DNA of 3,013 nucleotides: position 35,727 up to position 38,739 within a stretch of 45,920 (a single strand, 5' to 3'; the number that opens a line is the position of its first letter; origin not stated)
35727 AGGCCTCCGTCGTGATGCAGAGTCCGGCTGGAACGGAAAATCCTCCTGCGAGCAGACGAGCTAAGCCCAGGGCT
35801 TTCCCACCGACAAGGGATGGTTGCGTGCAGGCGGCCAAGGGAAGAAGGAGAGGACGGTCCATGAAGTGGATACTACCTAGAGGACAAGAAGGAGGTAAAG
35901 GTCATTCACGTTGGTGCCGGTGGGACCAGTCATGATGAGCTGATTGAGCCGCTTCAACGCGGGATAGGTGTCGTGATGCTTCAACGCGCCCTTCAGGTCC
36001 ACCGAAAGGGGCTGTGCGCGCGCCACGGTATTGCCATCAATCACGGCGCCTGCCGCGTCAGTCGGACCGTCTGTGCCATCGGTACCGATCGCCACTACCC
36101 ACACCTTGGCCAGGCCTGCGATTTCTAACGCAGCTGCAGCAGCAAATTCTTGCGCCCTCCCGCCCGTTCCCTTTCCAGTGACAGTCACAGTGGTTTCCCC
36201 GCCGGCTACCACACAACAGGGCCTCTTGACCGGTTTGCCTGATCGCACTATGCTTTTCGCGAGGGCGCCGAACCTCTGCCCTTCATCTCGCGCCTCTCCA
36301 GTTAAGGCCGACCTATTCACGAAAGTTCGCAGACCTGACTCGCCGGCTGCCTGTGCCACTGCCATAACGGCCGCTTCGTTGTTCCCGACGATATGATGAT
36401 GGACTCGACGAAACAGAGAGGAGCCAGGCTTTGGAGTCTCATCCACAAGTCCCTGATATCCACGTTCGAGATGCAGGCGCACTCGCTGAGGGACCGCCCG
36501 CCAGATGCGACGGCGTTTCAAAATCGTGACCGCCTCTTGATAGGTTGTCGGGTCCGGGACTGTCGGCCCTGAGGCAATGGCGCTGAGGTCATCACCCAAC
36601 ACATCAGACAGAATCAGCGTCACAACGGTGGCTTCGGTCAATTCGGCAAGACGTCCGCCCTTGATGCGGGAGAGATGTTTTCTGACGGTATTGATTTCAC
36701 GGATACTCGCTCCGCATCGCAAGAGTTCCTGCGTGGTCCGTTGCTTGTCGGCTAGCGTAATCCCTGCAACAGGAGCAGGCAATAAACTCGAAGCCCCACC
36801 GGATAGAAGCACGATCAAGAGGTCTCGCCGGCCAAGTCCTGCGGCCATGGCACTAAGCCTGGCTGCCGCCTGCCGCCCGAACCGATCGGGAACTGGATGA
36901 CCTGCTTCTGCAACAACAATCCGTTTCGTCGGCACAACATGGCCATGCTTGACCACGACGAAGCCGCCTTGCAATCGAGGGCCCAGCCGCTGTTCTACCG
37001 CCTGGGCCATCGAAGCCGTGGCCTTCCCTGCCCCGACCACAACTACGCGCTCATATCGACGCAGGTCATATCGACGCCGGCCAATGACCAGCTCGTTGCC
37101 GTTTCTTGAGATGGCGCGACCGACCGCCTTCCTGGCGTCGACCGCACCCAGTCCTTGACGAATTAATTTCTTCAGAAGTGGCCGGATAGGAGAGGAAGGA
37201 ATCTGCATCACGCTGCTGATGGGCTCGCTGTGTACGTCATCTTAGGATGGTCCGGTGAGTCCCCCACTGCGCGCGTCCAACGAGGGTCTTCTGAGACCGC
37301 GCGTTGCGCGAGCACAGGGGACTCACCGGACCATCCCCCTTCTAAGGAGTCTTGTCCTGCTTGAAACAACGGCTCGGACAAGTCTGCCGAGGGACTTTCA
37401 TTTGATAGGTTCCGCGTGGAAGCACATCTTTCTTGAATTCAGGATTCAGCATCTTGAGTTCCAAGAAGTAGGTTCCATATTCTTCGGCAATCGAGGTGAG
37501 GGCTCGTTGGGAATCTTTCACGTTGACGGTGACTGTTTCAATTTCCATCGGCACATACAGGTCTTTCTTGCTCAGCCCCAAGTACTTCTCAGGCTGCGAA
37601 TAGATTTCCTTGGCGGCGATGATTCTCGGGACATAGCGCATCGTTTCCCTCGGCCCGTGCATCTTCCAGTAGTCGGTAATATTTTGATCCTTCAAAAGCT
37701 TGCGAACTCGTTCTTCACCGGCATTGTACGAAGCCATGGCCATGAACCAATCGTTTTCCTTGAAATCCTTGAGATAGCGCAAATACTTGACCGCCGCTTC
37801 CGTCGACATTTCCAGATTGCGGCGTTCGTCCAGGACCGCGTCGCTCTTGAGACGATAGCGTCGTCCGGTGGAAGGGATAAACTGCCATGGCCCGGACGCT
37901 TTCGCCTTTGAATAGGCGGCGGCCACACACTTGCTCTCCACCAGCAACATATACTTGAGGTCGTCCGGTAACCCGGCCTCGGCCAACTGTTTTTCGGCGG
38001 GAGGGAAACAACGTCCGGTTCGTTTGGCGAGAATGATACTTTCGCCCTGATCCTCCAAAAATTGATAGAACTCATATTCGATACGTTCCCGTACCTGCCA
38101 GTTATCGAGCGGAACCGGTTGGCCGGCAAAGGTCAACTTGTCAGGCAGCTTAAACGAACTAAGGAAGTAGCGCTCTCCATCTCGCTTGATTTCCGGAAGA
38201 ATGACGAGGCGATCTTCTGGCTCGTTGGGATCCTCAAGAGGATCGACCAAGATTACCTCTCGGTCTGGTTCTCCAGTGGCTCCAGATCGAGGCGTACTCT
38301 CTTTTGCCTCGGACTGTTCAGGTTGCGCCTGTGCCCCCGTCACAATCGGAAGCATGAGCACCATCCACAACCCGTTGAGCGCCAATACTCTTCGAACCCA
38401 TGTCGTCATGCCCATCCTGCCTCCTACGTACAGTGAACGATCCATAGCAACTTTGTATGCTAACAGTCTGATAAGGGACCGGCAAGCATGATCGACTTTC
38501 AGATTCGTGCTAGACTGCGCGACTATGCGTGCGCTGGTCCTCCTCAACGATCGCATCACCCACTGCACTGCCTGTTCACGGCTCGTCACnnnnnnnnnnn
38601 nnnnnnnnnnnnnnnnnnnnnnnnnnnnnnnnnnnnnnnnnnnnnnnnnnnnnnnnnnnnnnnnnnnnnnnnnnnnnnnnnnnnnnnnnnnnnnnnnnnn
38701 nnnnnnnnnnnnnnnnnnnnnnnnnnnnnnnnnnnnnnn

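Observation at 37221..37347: PCORE elements keep a fixed core while outer stems differ but remain self-complementary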

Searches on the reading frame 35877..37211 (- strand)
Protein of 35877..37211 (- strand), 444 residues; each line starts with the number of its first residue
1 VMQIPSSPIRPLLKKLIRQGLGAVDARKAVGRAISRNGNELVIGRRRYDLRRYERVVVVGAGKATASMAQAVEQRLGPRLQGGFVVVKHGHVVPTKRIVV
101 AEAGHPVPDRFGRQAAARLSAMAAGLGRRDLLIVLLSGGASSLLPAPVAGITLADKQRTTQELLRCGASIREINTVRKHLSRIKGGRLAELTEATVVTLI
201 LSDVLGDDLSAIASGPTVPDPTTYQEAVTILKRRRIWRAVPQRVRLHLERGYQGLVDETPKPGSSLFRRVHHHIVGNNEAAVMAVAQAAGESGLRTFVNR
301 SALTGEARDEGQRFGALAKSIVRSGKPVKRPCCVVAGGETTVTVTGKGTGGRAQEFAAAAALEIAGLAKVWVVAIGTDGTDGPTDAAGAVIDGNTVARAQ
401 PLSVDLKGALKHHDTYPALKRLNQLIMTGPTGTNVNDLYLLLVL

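Call 24: search_protein_families(library=pfam, proteins=[window:35877-37211:-], max_evalue=0.01)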
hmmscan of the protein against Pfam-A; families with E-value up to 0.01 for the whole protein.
window:35877-37211:- (444 aa): 3 families
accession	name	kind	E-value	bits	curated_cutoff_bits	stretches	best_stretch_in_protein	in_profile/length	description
PF13660.11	DUF4147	-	9.1e-86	287.6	23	1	13-249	2-234/234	Domain of unknown function (DUF4147)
PF05161.18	MOFRL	-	3e-38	130.7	28.3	1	332-437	1-106/106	MOFRL family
PF17853.6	GGDEF_2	-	0.0023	18.6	24.5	0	47-128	16-95/116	GGDEF-like domain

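Call 44: find_homologous_proteins(query=window:35877-37211:-, max_evalue=1e-60)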
Query window:35877-37211:- (444 aa): 7826 proteins with E <= 1e-60 among 8000 candidates; the best 120 are listed.
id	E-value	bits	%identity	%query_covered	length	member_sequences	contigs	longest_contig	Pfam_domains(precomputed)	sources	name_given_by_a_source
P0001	1.1e-249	847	91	99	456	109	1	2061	PF13660.12,PF05161.19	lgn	-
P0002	6.3e-246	834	88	100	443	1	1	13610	PF13660.12,PF05161.19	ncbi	-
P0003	1.4e-245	833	88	100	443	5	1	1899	PF13660.12,PF05161.19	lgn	-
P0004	2.0e-244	829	88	100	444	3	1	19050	PF13660.12,PF05161.19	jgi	-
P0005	5.7e-244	828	88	100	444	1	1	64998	PF13660.12,PF05161.19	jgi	jgi:glycerate-2-kinase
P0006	9.3e-244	827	87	100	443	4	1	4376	PF13660.12,PF05161.19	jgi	-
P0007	9.7e-244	827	88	100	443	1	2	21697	PF13660.12,PF05161.19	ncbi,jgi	jgi:glycerate 2-kinase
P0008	1.0e-243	827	88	100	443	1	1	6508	PF13660.12,PF05161.19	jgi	jgi:glycerate 2-kinase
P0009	1.6e-243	826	88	100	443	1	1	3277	PF13660.12,PF05161.19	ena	-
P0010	2.2e-243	826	88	100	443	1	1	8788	PF13660.12,PF05161.19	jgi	jgi:glycerate 2-kinase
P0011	3.4e-243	825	88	100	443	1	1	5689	PF13660.12,PF05161.19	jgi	jgi:glycerate 2-kinase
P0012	3.4e-243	825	88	100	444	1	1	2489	PF13660.12,PF05161.19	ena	-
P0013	4.0e-243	825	88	100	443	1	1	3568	PF13660.12,PF05161.19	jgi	-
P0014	4.1e-243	825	87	100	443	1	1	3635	PF13660.12,PF05161.19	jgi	-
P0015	4.6e-243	825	88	100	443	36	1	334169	PF13660.12,PF05161.19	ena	-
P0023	1.7e-242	823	87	100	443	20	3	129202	PF13660.12,PF05161.19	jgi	-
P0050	2.7e-241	819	86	100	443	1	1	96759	PF13660.12,PF05161.19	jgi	jgi:glycerate-2-kinase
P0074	2.3e-240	816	86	100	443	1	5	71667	PF13660.12,PF05161.19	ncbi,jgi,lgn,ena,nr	ncbi:MAG: glycerate kinase [Nitrospirota bacterium]|nr:glycerate kinase [Nitrospirota bacterium]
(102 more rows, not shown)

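Call 45: find_encoding_contigs(protein=P0015, flank=2500, max_places=3)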
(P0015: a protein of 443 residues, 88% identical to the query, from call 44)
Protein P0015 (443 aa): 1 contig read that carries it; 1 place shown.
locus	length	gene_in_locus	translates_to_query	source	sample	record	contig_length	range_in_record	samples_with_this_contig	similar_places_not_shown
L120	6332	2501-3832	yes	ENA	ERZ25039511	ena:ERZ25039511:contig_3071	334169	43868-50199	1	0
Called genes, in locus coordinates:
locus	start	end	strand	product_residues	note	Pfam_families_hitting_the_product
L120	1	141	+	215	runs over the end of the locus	PF00923:TAL_FSA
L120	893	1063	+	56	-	-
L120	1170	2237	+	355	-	PF01464:SLT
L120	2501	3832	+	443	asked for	PF13660:DUF4147, PF05161:MOFRL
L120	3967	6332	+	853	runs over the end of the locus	PF01326:PPDK_N, PF27448:Rph_4th, PF00391:PEP-utilizers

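Call 46: find_encoding_contigs(protein=P0023, flank=2500, max_places=3)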
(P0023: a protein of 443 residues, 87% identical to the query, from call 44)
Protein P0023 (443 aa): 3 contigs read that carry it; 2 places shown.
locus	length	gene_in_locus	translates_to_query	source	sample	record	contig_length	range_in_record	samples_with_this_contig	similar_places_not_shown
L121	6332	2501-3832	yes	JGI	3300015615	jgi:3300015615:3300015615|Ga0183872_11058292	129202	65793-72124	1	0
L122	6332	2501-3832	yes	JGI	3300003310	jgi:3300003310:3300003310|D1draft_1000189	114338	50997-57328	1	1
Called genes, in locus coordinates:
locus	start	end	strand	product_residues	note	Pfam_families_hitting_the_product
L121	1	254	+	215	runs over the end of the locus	PF00923:TAL_FSA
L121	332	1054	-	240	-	PF03167:UDG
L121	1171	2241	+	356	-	PF01464:SLT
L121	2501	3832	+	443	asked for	PF13660:DUF4147, PF05161:MOFRL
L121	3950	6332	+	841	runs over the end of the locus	PF01326:PPDK_N, PF27448:Rph_4th, PF00391:PEP-utilizers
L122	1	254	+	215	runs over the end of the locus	PF00923:TAL_FSA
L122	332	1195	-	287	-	PF03167:UDG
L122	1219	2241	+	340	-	PF01464:SLT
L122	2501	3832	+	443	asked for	PF13660:DUF4147, PF05161:MOFRL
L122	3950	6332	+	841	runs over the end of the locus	PF01326:PPDK_N, PF27448:Rph_4th, PF00391:PEP-utilizers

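Call 47: find_encoding_contigs(protein=P0050, flank=2500, max_places=3)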
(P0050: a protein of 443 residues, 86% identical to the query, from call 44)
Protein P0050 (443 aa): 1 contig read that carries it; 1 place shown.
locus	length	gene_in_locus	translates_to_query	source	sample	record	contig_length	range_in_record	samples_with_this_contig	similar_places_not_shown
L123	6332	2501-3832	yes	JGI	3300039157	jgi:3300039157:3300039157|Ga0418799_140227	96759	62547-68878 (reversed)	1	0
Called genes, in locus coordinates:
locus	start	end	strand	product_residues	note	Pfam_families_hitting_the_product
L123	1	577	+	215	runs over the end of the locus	PF00923:TAL_FSA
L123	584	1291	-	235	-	PF03167:UDG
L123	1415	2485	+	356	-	PF01464:SLT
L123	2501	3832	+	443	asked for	PF13660:DUF4147, PF05161:MOFRL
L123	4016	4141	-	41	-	-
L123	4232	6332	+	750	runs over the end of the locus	PF01326:PPDK_N, PF27448:Rph_4th, PF00391:PEP-utilizers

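Call 48: find_encoding_contigs(protein=P0074, flank=2500, max_places=3)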
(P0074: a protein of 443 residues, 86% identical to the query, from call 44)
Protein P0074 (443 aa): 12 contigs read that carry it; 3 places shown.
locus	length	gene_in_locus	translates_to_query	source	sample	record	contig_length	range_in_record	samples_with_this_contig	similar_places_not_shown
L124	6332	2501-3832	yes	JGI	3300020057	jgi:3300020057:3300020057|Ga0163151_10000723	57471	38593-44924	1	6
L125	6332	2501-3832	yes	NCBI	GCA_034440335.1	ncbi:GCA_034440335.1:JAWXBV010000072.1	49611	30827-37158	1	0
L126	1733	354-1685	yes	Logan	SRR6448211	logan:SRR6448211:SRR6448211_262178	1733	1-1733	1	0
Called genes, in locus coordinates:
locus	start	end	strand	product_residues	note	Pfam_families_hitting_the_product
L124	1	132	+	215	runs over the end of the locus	PF00923:TAL_FSA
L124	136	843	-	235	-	PF03167:UDG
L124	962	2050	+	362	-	PF01464:SLT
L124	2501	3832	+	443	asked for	PF13660:DUF4147, PF05161:MOFRL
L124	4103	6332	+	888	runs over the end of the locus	PF01326:PPDK_N, PF27448:Rph_4th, PF00391:PEP-utilizers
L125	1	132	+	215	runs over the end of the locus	PF00923:TAL_FSA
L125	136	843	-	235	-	PF03167:UDG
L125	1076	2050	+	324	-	PF01464:SLT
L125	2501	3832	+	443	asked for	PF13660:DUF4147, PF05161:MOFRL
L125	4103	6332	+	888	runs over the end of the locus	PF01326:PPDK_N, PF27448:Rph_4th, PF00391:PEP-utilizers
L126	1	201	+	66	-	?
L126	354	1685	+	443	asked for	PF13660:DUF4147, PF05161:MOFRL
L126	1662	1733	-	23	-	?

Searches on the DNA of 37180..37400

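Call 31: search_rna_families(source=window, start=37180, end=37400, threshold=evalue, max_evalue=10)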
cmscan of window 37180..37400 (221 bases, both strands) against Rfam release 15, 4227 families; matches with E-value up to 10: 14.
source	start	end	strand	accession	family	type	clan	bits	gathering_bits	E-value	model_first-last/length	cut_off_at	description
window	37248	37333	-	RF03832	mir-H4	Gene; miRNA;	-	29.4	90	0.0045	1-76/76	no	mir-H4 microRNA precursor family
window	37248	37333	+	RF03832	mir-H4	Gene; miRNA;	-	27.3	90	0.013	1-76/76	no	mir-H4 microRNA precursor family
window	37247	37334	-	RF00926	MIR1151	Gene; miRNA;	-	26.5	90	0.031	1-110/110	no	MIR1151 microRNA precursor family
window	37247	37334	-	RF03930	mir-1909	Gene; miRNA;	-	22.3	80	0.016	1-72/72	no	mir-1909 microRNA precursor family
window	37243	37336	+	RF03422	mir-637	Gene; miRNA;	-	22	71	0.031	5-86/90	no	mir-637 microRNA precursor family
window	37243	37338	-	RF00879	mir-615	Gene; miRNA;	-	21.1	90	0.25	1-85/85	no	mir-615 microRNA precursor family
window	37241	37341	-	RF00748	mir-433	Gene; miRNA;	-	20.5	70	0.14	1-93/93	no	mir-433 microRNA precursor family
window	37252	37329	+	RF04187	MIR862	Gene; miRNA;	-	19.6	100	0.11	1-110/110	no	MIR862 microRNA precursor family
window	37247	37334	+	RF03930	mir-1909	Gene; miRNA;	-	18.8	80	0.16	1-72/72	no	mir-1909 microRNA precursor family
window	37245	37336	-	RF04062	MIR949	Gene; miRNA;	-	18.5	100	0.38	1-106/106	no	MIR949 microRNA precursor family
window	37249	37332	-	RF02598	EBv-sisRNA-2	Gene;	-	17.6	41.8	3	1-76/76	no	Epstein-Barr virus stable intronic sequence RNA 2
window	37245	37336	+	RF00910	mir-873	Gene; miRNA;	-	15.3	95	1.1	11-65/77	no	mir-873 microRNA precursor family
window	37252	37328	+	RF03502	mir-1914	Gene; miRNA;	-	15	86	5.3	1-80/80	no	mir-1914 microRNA precursor family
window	37241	37340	+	RF00052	lin-4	Gene; miRNA;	-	13.1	40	5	1-80/80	no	lin-4 microRNA precursor family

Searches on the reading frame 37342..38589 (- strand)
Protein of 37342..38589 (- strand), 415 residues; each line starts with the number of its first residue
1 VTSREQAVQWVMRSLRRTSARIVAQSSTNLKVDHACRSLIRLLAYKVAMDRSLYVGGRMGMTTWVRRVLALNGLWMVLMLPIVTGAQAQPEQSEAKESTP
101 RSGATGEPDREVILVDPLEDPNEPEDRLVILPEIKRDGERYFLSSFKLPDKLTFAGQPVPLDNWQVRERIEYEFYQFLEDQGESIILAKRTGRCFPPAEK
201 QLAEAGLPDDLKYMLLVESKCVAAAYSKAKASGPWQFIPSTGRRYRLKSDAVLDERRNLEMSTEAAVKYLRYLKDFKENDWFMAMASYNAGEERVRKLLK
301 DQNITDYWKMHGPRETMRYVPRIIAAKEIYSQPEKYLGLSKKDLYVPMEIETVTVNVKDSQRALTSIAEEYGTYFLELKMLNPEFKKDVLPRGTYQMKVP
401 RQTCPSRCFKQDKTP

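Call 24: search_protein_families(library=pfam, proteins=[window:37342-38589:-], max_evalue=0.01)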
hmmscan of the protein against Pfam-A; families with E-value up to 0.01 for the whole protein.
window:37342-38589:- (415 aa): 1 family
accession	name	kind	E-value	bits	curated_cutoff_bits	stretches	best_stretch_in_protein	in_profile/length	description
PF01464.25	SLT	-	4.1e-18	65.5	21.3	1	203-309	9-115/117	Transglycosylase SLT domain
